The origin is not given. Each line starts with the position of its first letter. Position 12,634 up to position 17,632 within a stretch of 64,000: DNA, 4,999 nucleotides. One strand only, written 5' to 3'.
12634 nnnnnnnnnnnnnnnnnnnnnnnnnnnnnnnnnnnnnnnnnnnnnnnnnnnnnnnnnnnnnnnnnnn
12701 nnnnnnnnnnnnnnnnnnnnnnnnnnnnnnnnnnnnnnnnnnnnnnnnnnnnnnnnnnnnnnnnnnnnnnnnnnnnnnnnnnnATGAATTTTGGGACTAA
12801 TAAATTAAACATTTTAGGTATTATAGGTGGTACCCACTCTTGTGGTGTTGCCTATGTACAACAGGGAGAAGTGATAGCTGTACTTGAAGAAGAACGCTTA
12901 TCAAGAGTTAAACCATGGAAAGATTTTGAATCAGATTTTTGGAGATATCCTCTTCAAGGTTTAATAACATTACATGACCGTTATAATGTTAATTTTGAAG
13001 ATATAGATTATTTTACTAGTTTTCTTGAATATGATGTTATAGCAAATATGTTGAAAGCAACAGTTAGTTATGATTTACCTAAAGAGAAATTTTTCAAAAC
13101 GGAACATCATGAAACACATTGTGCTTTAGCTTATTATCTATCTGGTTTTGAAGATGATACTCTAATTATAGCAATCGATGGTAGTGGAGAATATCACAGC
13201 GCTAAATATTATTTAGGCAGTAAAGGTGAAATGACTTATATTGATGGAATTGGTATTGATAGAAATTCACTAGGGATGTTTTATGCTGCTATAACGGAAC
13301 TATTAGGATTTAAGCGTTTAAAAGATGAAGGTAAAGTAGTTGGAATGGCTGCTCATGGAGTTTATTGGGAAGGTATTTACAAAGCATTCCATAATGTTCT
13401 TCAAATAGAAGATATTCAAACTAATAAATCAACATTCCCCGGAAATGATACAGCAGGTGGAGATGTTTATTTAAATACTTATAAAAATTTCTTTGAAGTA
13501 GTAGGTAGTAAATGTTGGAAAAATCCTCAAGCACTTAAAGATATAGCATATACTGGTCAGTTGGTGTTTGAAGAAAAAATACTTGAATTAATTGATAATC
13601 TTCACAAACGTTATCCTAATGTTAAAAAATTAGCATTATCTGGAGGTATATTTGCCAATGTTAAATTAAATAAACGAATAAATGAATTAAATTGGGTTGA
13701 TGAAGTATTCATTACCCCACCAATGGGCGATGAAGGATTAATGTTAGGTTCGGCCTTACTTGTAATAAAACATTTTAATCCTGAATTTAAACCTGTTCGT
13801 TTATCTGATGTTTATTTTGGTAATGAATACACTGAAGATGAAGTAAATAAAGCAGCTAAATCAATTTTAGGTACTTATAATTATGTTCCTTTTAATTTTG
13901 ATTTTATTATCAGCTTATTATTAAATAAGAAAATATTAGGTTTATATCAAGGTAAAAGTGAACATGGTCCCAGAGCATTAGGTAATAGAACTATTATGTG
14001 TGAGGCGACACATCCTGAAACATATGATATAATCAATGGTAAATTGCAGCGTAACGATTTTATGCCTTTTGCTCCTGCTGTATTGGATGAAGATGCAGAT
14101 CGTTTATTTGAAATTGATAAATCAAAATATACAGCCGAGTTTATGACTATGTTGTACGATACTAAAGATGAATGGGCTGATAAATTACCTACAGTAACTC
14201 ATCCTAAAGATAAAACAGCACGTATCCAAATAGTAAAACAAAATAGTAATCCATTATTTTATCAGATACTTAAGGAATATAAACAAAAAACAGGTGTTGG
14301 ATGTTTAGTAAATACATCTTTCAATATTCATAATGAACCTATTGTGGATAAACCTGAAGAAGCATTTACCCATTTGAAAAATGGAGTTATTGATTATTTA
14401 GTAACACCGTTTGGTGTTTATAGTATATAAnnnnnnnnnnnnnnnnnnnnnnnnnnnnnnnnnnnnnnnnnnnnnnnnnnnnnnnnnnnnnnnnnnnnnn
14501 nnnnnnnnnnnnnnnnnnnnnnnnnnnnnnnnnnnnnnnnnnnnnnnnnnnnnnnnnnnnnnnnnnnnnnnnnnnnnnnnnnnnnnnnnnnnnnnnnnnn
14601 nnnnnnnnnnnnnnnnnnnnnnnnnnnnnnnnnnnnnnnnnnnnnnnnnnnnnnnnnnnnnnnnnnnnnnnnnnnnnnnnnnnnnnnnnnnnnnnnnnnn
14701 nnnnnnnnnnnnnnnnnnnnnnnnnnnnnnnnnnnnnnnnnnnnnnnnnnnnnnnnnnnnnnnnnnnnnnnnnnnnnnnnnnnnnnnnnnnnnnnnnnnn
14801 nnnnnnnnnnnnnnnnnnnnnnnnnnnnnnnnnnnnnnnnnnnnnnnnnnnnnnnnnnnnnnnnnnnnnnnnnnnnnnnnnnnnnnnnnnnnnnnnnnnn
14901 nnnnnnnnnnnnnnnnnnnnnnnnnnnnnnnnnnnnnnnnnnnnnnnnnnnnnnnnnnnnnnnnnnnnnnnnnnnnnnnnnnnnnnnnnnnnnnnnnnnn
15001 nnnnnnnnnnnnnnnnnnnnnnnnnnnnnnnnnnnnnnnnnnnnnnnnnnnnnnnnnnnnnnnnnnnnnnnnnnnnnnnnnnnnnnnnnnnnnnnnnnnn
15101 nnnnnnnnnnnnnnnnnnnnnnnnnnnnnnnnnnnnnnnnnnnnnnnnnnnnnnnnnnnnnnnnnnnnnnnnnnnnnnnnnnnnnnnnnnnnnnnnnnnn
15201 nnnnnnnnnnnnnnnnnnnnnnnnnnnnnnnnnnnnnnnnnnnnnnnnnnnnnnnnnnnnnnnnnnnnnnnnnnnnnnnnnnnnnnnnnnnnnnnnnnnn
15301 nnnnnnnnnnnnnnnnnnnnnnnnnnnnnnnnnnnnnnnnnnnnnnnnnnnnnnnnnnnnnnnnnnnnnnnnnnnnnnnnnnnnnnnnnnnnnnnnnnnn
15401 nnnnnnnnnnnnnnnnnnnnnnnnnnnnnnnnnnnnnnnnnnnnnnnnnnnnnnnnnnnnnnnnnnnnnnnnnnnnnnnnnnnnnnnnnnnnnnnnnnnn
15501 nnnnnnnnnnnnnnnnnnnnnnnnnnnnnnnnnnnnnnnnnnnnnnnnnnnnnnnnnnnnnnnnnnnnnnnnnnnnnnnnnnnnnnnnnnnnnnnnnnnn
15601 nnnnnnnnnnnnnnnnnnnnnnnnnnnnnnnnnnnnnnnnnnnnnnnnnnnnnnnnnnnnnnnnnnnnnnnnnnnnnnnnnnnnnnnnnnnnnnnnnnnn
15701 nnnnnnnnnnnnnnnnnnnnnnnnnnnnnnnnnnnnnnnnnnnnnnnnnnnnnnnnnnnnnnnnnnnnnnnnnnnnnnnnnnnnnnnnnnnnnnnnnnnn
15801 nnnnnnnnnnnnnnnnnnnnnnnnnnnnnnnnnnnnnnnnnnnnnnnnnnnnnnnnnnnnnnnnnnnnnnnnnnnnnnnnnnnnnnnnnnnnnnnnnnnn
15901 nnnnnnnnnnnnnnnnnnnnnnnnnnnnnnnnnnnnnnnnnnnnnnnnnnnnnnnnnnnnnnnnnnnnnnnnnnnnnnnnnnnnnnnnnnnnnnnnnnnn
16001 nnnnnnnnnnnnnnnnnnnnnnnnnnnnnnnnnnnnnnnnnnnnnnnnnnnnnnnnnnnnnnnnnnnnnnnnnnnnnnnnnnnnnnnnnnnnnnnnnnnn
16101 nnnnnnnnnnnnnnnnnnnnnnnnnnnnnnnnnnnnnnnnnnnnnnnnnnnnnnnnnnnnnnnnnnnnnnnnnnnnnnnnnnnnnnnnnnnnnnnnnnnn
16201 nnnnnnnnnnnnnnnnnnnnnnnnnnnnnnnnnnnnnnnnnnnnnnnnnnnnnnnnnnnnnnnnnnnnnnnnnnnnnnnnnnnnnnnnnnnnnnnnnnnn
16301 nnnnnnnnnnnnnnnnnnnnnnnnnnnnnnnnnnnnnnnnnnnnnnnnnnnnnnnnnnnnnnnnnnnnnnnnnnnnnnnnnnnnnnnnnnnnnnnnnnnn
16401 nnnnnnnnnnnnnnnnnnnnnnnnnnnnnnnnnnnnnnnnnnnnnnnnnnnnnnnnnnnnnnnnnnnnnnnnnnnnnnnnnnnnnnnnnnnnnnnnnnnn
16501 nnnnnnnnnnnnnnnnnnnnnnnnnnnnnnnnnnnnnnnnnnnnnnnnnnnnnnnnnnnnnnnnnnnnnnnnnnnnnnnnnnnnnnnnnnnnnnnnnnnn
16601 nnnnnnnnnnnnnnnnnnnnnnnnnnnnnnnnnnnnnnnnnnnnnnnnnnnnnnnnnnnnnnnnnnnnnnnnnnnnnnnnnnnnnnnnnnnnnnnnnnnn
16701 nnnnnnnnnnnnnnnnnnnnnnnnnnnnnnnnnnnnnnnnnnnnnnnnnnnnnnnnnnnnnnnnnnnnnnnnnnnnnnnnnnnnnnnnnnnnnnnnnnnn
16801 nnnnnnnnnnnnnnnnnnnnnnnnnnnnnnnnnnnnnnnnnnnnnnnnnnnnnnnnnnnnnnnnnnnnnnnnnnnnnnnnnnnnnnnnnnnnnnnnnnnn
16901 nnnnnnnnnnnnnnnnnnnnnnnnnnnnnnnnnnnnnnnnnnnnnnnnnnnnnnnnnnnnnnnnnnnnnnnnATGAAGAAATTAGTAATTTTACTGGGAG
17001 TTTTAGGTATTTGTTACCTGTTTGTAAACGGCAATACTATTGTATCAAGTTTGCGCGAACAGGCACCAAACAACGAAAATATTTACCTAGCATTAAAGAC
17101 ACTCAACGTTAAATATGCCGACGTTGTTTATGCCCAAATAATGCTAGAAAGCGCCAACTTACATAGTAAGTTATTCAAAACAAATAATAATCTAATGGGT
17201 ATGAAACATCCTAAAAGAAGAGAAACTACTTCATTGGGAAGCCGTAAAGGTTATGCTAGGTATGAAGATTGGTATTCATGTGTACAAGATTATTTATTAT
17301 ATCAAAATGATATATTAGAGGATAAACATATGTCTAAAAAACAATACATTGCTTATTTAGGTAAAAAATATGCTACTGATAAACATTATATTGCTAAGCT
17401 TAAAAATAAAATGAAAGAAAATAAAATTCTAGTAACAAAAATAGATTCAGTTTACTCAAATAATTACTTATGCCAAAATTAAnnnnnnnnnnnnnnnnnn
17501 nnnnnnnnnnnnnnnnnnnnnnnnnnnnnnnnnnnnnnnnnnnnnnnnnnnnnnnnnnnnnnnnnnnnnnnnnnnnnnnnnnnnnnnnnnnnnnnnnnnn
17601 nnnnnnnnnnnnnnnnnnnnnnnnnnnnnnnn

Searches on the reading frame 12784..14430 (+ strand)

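Call 19: search_protein_families(library=pfam, proteins=[window:12784-14430:+], max_evalue=0.01)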
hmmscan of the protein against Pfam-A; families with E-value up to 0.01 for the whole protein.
window:12784-14430:+ (548 aa): 4 families
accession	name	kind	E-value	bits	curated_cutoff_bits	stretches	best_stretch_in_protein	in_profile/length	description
PF16861.10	Carbam_trans_C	-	4.2e-53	179.8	27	1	378-540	3-162/170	Carbamoyltransferase C-terminus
PF02543.21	Carbam_trans_N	-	1.2e-37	130.6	24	1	102-325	126-346/346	Carbamoyltransferase N-terminus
PF01300.24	Sua5_yciO_yrdC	-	0.00051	20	25.1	1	404-535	19-147/178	Telomere recombination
PF22521.2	HypF_C_2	-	0.005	17.1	27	1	246-322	161-240/241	Carbamoyltransferase, Kae1-like Domain, second subdomain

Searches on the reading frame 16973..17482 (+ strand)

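Call 19: search_protein_families(library=pfam, proteins=[window:16973-17482:+], max_evalue=0.01)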
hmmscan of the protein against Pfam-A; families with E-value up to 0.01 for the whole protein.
window:16973-17482:+ (169 aa): 1 family
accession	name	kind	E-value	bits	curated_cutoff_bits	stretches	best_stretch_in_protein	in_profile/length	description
PF01832.25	Glucosaminidase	-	1.3e-15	58.6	30.2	1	41-151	8-122/123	Mannosyl-glycoprotein endo-beta-N-acetylglucosaminidase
